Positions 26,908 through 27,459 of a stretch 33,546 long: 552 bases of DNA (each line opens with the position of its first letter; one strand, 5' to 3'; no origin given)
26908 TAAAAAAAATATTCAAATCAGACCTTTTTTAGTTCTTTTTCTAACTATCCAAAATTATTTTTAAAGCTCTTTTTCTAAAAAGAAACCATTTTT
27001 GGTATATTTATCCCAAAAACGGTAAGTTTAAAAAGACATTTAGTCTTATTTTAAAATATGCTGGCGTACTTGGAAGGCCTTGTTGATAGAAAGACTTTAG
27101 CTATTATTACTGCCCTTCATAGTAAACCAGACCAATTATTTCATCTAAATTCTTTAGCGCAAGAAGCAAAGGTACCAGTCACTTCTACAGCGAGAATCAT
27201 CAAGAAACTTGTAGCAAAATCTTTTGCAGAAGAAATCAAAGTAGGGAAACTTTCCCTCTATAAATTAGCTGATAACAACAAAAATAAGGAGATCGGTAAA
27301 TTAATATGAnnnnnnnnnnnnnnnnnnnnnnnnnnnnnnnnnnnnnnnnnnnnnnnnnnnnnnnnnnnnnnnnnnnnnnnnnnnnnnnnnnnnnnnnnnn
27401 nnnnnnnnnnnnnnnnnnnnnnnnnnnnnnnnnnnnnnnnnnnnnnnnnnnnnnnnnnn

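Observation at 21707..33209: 11.5-kb same-strand cluster of secreted or anchored proteins plus a dedicated regulator: candidate cell-surface or host-attachment module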

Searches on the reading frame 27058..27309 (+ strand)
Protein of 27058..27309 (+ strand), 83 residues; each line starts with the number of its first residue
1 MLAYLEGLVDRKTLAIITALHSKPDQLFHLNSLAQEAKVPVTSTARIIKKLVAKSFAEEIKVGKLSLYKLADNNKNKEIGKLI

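Call 4: search_protein_families(library=pfam, proteins=[window:27058-27309:+], max_evalue=1)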
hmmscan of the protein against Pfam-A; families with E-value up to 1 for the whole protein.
window:27058-27309:+ (83 aa): 3 families
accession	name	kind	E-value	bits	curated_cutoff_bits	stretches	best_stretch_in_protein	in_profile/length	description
PF09339.16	HTH_IclR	-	0.0035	17.5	22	1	12-58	4-49/52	IclR helix-turn-helix domain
PF01978.25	TrmB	-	0.069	13.5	25.6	1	32-72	27-66/68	Sugar-specific transcriptional regulator TrmB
PF02082.26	Rrf2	-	0.083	13.5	30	1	14-72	9-67/132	Iron-dependent Transcriptional regulator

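Call 5: search_protein_families(library=ncbifam, proteins=[window:27058-27309:+], max_evalue=1)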
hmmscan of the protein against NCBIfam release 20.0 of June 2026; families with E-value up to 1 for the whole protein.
window:27058-27309:+ (83 aa): 1 family
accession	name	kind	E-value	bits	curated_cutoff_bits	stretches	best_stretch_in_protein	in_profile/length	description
NF033788.1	HTH_metalloreg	subfamily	0.059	13.2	55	1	6-74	6-72/77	metalloregulator ArsR/SmtB family transcription factor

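Call 60: search_solved_structures(query=A8, max_evalue=1, show_alignments=1)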
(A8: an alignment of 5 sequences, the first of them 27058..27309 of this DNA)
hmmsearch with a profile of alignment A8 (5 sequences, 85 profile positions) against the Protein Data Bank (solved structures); distinct sequences matched with E-value up to 1: 10.
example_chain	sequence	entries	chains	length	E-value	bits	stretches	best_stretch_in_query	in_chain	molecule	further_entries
3r0a_A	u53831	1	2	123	0.0099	19.3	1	14-60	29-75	Putative transcriptional regulator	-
4aso_A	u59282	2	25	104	0.084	16.3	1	15-72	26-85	TUBR FROM BACILLUS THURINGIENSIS PBTOXIS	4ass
9t6t_A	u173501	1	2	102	0.097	16.1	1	33-80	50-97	Lmo1102 protein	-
3m8e_A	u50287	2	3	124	0.13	15.8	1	15-72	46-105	Putative DNA-binding protein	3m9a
9t6r_A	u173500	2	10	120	0.14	15.6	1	34-81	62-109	Lmo1102 protein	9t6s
3m8f_A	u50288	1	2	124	0.24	14.9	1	15-72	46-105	Putative DNA-binding protein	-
5eri_A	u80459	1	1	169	0.32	14.5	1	20-59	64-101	MarR family transcriptional regulator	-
6tey_A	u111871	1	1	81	0.37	14.3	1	13-59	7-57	DNA-binding protein TubR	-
4hpq_C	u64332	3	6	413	0.55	13.7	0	17-61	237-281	Atg17 | KLTH0D15642p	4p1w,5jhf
9c1m_M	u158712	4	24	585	0.68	13.4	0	8-41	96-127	ATP-binding protein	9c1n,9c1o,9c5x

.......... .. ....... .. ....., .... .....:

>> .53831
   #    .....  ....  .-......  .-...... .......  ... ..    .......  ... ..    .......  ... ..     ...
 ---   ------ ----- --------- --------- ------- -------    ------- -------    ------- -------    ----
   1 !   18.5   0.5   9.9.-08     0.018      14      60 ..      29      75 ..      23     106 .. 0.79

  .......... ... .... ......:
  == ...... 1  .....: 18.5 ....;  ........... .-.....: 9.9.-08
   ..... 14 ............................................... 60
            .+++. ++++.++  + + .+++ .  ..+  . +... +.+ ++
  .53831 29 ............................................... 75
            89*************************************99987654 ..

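Call 76: search_protein_families(library=pfam, alignment_id=A8, max_evalue=0.1)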
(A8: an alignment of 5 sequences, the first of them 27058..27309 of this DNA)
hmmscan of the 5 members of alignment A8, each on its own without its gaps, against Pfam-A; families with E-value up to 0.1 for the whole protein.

A. member 1, window:27058-27309:+ (83 aa): 3 families
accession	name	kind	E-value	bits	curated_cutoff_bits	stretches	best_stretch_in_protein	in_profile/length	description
PF09339.16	HTH_IclR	-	0.0035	17.5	22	1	12-58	4-49/52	IclR helix-turn-helix domain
PF01978.25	TrmB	-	0.069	13.5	25.6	1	32-72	27-66/68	Sugar-specific transcriptional regulator TrmB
PF02082.26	Rrf2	-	0.083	13.5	30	1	14-72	9-67/132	Iron-dependent Transcriptional regulator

B. families by the number of members that match (of 5 scanned): 12 families
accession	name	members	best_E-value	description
PF09339.16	HTH_IclR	5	8.2e-06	IclR helix-turn-helix domain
PF01978.25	TrmB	3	0.0055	Sugar-specific transcriptional regulator TrmB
PF01047.28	MarR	2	0.0021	MarR family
PF09182.16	PuR_N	2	0.015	Bacterial purine repressor, N-terminal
PF13412.12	HTH_24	2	0.022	Winged helix-turn-helix DNA-binding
PF02082.26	Rrf2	2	0.039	Iron-dependent Transcriptional regulator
PF03965.22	Penicillinase_R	1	0.013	Penicillinase repressor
PF15977.11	HTH_46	1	0.023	Winged helix-turn-helix DNA binding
PF01475.25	FUR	1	0.026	Ferric uptake regulator family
PF13730.12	HTH_36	1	0.028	Helix-turn-helix domain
PF21005.3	MCEL_GT_OB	1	0.028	mRNA-capping enzyme catalytic subunit, GTase, OB fold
PF02005.22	TRM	1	0.085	N2,N2-dimethylguanosine tRNA methyltransferase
